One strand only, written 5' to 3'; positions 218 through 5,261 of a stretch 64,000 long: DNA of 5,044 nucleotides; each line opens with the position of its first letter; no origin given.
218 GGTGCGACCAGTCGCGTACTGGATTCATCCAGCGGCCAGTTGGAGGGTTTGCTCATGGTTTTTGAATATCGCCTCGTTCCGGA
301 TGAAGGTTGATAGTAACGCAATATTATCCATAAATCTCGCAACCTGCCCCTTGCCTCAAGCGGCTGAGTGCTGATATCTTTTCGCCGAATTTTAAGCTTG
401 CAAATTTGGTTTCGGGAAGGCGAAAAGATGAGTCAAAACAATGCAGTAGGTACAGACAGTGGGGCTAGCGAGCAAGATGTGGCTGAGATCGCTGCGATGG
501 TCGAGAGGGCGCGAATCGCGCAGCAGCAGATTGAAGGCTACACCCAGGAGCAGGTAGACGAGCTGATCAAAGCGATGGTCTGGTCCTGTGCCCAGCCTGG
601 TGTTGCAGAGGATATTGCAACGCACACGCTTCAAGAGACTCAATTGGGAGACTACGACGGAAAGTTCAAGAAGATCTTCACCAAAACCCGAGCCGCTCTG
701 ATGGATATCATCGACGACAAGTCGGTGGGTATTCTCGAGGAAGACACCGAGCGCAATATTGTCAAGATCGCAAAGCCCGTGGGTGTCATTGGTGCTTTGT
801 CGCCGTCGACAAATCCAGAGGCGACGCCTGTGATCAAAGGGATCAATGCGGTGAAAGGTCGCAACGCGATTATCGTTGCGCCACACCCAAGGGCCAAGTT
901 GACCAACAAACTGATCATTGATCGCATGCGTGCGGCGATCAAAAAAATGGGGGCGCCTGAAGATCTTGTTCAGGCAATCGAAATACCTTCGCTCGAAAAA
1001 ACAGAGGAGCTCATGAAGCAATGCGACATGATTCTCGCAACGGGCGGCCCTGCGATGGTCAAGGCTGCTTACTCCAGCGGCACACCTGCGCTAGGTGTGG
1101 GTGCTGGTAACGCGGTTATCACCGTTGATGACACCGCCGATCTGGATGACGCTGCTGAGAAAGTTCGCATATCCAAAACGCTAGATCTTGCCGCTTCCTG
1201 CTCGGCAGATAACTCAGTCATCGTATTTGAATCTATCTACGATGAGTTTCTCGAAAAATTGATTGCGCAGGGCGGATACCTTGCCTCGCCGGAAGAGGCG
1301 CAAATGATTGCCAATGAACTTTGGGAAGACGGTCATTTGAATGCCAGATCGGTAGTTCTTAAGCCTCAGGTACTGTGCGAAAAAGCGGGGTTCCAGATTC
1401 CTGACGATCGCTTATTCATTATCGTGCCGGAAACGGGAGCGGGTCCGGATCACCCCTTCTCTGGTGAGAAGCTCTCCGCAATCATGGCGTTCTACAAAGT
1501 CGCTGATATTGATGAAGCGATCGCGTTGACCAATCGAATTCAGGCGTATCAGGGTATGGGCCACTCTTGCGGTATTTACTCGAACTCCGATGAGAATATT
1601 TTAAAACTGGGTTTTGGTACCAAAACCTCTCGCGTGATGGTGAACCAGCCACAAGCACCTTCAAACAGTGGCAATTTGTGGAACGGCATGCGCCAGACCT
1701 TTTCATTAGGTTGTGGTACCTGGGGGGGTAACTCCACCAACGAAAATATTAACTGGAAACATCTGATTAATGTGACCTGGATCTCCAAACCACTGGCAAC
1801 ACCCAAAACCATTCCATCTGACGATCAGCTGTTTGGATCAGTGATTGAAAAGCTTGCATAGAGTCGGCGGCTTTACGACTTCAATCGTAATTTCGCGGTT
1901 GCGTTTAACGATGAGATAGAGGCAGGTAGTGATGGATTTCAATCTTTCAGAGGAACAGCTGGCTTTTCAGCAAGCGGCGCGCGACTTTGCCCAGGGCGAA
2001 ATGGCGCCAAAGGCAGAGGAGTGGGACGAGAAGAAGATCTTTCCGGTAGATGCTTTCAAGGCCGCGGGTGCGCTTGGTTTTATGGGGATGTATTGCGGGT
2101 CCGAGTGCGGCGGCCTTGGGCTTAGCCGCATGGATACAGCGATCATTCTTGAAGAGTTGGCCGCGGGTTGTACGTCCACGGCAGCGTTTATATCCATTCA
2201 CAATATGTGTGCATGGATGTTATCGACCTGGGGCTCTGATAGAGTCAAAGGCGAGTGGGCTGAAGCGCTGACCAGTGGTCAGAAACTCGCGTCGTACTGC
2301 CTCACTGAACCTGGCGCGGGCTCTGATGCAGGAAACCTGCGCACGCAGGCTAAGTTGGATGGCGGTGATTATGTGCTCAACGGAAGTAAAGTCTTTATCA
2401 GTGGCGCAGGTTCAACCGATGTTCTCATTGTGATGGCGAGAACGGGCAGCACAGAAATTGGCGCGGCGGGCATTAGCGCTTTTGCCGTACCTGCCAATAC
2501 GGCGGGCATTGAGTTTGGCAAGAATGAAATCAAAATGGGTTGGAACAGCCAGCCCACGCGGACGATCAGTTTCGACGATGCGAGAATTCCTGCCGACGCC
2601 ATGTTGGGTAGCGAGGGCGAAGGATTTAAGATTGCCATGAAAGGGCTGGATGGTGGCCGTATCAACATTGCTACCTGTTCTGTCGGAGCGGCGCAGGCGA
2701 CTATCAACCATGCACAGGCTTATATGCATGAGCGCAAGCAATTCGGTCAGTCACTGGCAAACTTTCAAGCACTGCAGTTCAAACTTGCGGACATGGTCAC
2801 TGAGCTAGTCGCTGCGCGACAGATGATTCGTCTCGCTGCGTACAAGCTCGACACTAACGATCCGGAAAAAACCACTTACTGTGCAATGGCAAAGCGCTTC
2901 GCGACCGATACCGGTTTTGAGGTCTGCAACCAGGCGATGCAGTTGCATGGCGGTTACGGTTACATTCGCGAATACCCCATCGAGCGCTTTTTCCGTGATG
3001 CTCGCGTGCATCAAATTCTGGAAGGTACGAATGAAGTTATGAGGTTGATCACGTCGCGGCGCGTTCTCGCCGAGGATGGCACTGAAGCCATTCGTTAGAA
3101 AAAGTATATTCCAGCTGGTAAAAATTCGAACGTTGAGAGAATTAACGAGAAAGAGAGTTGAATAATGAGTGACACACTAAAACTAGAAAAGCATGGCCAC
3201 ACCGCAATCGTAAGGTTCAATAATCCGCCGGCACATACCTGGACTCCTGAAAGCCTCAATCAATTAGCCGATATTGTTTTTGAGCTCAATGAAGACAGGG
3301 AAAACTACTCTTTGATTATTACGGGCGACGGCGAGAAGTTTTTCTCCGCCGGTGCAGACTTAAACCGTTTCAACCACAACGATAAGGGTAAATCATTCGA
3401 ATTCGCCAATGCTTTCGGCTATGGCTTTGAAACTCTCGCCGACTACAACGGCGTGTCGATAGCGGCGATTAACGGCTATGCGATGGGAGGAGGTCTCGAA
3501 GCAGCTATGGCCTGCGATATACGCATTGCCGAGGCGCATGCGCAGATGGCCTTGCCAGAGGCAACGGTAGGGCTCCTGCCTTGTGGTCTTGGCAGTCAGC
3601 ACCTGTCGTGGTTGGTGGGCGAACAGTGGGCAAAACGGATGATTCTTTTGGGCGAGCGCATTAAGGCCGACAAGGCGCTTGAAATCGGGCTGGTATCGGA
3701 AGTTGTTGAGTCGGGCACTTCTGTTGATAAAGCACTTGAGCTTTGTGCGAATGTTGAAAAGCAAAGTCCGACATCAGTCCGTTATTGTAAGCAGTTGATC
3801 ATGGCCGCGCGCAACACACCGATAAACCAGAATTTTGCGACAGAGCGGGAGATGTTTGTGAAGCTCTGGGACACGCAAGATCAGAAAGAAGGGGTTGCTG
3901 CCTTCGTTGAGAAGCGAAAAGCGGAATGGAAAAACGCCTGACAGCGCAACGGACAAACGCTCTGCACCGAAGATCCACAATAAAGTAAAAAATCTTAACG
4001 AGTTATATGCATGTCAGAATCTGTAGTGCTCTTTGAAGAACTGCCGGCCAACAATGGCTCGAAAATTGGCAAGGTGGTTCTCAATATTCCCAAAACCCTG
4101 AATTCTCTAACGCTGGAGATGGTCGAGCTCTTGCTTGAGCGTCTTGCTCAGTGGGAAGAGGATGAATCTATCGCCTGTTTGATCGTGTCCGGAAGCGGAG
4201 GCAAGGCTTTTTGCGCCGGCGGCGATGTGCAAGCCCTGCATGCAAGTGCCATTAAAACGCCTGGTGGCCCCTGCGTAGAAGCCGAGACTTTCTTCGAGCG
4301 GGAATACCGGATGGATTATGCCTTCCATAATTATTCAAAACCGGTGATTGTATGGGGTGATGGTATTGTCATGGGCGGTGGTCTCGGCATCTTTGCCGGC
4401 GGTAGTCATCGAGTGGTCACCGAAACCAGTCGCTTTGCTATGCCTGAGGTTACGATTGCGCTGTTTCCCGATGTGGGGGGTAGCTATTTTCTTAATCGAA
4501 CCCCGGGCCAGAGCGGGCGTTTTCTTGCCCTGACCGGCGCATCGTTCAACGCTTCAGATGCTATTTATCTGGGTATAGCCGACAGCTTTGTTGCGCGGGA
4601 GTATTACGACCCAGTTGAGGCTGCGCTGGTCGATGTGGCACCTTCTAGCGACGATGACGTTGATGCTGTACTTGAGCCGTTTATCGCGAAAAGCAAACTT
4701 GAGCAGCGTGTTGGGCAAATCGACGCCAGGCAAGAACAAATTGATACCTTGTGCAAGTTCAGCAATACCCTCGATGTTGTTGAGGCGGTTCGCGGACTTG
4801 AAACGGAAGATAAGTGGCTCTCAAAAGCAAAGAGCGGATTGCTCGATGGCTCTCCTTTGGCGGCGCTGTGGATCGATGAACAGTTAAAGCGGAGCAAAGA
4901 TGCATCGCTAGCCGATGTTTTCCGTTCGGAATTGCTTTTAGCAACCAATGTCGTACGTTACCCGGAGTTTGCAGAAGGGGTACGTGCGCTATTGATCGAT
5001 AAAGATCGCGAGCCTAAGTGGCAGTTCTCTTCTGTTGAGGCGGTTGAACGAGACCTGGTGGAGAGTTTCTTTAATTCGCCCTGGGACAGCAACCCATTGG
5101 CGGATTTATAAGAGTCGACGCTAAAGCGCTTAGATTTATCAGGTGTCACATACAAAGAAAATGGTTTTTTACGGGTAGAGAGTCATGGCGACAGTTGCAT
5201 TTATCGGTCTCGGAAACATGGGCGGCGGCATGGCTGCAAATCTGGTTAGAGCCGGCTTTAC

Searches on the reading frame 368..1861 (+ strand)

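Call 52: search_protein_families(library=pfam, proteins=[window:368-1861:+], max_evalue=0.00001)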
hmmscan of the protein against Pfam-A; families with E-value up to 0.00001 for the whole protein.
window:368-1861:+ (497 aa): 1 family
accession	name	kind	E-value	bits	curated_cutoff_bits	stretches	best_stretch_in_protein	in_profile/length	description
PF00171.27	Aldedh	-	2.7e-21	76.1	23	1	36-301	26-292/461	Aldehyde dehydrogenase family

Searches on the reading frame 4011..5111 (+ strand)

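Call 52: search_protein_families(library=pfam, proteins=[window:4011-5111:+], max_evalue=0.00001)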
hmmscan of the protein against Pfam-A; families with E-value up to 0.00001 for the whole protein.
window:4011-5111:+ (366 aa): 2 families
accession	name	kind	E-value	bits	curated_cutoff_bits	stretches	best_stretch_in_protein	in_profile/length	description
PF16113.10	ECH_2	-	1.3e-110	370.5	27.2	1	20-354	2-335/335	Enoyl-CoA hydratase/isomerase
PF00378.25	ECH_1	-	4.4e-22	79.1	27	1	17-242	4-222/251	Enoyl-CoA hydratase/isomerase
